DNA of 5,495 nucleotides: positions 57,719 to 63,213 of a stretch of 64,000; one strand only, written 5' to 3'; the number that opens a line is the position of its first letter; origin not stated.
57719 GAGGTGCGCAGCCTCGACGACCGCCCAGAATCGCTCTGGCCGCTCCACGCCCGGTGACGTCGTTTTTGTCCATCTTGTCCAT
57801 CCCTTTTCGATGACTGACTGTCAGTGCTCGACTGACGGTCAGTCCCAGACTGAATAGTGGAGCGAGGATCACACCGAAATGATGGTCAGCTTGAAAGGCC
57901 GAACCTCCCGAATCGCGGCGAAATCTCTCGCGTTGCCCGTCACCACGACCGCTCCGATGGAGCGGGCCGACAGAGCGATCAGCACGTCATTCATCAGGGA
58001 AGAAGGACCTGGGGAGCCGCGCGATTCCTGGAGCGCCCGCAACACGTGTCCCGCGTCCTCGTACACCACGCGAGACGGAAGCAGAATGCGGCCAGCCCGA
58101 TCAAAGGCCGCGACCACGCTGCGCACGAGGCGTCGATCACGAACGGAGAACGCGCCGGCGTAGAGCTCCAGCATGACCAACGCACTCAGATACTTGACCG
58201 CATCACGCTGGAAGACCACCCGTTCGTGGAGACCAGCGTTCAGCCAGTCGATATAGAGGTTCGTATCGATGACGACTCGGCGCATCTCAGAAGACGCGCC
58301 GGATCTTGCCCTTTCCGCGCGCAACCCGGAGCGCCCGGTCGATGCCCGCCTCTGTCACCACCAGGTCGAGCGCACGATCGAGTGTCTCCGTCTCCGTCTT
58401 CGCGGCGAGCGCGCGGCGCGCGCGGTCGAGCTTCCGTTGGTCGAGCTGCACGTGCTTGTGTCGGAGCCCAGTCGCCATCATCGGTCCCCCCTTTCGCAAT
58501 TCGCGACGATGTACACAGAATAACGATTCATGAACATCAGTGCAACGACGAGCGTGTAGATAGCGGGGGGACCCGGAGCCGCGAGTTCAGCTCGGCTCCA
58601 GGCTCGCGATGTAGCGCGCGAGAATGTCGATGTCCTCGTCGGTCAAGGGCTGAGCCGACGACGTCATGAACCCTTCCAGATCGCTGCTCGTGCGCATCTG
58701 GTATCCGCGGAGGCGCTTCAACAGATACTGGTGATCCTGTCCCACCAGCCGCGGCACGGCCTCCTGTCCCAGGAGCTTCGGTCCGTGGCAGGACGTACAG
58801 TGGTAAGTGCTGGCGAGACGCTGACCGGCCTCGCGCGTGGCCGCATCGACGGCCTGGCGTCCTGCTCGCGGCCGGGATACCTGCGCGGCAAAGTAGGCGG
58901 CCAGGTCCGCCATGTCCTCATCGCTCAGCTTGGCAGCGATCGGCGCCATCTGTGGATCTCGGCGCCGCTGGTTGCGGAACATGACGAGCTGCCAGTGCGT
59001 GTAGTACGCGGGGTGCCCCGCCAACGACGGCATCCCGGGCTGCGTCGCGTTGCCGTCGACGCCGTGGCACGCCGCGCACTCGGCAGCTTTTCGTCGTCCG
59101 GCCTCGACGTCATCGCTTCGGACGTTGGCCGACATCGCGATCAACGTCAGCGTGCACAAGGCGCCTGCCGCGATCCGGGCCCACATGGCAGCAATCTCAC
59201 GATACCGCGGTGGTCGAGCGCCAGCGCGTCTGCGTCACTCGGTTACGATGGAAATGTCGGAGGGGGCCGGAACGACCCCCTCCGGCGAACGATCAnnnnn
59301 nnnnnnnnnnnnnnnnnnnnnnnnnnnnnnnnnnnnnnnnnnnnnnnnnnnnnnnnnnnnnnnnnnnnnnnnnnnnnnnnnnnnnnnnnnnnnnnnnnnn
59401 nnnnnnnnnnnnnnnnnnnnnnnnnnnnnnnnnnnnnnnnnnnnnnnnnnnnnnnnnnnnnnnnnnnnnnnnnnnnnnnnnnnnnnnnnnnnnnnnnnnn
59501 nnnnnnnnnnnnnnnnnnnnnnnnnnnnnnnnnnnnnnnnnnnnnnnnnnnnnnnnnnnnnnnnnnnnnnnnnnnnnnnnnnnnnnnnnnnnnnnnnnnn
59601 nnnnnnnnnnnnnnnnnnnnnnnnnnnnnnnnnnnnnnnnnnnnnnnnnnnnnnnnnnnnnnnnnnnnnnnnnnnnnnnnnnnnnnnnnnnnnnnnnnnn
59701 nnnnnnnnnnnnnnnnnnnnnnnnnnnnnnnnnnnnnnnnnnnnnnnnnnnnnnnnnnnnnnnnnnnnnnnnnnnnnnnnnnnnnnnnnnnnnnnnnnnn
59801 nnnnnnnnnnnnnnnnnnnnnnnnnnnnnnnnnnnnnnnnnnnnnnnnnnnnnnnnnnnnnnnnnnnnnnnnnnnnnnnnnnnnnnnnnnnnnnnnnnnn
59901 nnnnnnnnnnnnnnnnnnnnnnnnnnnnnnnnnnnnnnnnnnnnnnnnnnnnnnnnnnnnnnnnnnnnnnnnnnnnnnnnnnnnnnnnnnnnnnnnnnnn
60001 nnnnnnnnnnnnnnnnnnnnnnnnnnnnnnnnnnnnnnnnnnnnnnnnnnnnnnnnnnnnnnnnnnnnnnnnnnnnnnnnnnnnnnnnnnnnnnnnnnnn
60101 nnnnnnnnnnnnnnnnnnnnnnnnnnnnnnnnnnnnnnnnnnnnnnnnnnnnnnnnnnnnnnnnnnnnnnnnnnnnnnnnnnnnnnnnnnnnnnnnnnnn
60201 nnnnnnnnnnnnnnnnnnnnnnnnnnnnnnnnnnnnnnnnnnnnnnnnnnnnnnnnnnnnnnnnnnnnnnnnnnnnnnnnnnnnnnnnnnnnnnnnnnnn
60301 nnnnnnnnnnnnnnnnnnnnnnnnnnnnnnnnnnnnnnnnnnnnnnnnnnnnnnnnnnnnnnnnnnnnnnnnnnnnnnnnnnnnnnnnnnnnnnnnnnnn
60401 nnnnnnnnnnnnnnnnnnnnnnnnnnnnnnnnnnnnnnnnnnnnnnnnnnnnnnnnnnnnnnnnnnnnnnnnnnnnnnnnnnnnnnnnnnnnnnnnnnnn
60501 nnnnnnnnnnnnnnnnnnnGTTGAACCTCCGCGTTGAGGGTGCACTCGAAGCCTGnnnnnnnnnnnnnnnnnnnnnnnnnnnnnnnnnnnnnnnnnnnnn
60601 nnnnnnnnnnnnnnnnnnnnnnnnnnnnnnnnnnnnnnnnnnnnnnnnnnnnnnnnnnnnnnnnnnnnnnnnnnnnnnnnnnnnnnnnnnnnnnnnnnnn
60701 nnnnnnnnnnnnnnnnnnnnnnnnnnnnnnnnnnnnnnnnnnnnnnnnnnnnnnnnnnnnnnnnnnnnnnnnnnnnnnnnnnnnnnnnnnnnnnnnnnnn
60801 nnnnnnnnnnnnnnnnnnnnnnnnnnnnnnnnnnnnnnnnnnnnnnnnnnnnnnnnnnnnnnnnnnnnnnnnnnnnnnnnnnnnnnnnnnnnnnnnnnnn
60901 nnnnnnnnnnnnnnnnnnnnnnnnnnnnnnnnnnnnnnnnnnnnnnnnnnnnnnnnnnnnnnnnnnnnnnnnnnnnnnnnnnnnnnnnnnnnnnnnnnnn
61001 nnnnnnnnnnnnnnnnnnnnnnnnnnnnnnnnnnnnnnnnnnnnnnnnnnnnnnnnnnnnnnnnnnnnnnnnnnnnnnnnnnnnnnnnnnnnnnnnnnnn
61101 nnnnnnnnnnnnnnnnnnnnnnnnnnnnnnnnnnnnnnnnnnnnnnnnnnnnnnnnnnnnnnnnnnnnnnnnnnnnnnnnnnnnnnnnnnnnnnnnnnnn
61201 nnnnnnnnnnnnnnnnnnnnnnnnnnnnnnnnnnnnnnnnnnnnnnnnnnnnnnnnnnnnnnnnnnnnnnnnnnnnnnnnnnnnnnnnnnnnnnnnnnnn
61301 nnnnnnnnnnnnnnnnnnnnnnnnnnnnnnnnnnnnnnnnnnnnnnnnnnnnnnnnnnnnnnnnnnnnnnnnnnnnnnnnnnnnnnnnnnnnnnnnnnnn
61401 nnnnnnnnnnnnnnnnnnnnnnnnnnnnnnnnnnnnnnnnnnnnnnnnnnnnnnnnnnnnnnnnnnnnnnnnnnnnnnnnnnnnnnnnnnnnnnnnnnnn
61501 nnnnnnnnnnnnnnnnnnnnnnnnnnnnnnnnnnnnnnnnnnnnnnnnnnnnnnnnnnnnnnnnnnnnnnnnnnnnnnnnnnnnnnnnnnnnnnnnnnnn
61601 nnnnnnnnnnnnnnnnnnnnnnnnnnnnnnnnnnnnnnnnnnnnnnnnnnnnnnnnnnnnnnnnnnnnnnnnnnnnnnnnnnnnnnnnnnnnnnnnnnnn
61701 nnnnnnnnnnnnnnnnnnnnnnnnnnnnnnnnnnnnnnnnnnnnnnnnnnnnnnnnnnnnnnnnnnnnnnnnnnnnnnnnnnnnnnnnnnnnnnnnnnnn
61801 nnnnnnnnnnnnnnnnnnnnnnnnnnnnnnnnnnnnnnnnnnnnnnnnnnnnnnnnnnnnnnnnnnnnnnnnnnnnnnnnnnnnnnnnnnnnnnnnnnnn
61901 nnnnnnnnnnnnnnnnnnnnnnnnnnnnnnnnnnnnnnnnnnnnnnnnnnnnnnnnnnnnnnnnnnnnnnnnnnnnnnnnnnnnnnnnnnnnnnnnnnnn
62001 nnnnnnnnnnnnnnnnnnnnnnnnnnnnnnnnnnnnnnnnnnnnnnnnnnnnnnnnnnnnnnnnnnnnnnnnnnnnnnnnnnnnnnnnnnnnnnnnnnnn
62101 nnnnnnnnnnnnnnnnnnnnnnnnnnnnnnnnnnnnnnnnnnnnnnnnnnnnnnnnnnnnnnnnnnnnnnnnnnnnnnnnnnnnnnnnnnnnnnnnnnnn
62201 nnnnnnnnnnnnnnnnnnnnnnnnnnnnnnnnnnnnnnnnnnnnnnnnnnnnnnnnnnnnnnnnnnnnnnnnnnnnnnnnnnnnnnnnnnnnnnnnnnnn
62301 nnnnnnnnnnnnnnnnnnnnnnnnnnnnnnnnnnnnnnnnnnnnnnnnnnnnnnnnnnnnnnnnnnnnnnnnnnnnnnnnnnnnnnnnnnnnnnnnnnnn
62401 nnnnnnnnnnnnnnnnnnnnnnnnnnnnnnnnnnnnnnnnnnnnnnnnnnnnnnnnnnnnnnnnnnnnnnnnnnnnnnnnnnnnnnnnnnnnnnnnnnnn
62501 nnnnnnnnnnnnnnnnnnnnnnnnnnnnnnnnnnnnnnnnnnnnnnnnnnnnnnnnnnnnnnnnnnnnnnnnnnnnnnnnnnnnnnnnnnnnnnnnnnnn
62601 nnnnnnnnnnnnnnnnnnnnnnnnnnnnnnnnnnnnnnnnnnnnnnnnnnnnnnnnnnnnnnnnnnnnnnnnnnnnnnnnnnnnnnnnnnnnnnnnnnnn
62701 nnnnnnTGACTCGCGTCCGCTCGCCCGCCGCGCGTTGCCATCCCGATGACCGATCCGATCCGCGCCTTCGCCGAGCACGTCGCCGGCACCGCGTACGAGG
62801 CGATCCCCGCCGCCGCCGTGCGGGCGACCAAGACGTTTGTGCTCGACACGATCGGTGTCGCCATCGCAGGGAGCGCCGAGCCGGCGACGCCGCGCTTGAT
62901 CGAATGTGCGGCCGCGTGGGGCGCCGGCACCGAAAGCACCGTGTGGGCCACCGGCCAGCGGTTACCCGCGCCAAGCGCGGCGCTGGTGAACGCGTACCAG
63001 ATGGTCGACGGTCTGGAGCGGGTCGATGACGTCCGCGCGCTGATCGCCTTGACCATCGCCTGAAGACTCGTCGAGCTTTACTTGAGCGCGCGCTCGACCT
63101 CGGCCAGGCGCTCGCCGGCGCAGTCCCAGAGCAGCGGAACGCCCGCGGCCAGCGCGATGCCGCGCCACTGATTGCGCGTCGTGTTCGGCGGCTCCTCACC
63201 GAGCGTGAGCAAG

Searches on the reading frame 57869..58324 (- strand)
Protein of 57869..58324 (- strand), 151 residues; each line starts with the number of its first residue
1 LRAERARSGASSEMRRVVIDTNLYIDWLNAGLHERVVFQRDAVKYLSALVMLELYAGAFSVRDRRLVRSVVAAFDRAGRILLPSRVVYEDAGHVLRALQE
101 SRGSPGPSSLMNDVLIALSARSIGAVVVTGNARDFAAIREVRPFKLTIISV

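Call 33: search_protein_families(library=pfam, proteins=[window:57869-58324:-], max_evalue=0.0001)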
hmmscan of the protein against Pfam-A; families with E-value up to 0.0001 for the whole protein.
window:57869-58324:- (151 aa): 1 family
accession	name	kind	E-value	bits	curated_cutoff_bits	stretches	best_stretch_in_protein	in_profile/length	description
PF01850.27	PIN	-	2.1e-08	35.2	23.6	1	17-139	1-118/120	PIN domain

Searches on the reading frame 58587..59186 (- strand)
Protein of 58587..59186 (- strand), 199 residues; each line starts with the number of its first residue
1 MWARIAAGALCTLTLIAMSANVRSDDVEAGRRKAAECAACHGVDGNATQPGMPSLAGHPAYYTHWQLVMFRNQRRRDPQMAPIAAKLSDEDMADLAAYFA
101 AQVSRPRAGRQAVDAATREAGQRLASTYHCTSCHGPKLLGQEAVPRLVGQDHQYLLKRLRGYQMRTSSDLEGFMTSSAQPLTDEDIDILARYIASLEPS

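Call 33: search_protein_families(library=pfam, proteins=[window:58587-59186:-], max_evalue=0.0001)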
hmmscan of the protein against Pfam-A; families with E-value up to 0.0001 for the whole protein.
window:58587-59186:- (199 aa): 2 families
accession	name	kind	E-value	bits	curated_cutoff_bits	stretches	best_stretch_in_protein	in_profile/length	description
PF00034.26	Cytochrom_C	-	1.4e-19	71.7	21.3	2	28-98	2-85/90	Cytochrome c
PF13442.11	Cytochrome_CBB3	-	3.6e-16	59.7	27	2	34-98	11-67/68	Cytochrome C oxidase, cbb3-type, subunit III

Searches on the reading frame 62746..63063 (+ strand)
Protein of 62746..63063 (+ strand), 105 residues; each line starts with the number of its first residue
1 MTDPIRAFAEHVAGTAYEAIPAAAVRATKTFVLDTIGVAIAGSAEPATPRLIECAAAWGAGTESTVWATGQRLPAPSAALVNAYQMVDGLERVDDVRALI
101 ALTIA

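Call 33: search_protein_families(library=pfam, proteins=[window:62746-63063:+], max_evalue=0.0001)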
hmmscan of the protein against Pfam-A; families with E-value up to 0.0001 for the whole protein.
window:62746-63063:+ (105 aa): 1 family
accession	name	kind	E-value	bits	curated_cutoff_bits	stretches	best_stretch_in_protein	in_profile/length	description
PF03972.19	MmgE_PrpD_N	-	1.5e-16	60.8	32.1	1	7-84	2-79/244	MmgE/PrpD N-terminal domain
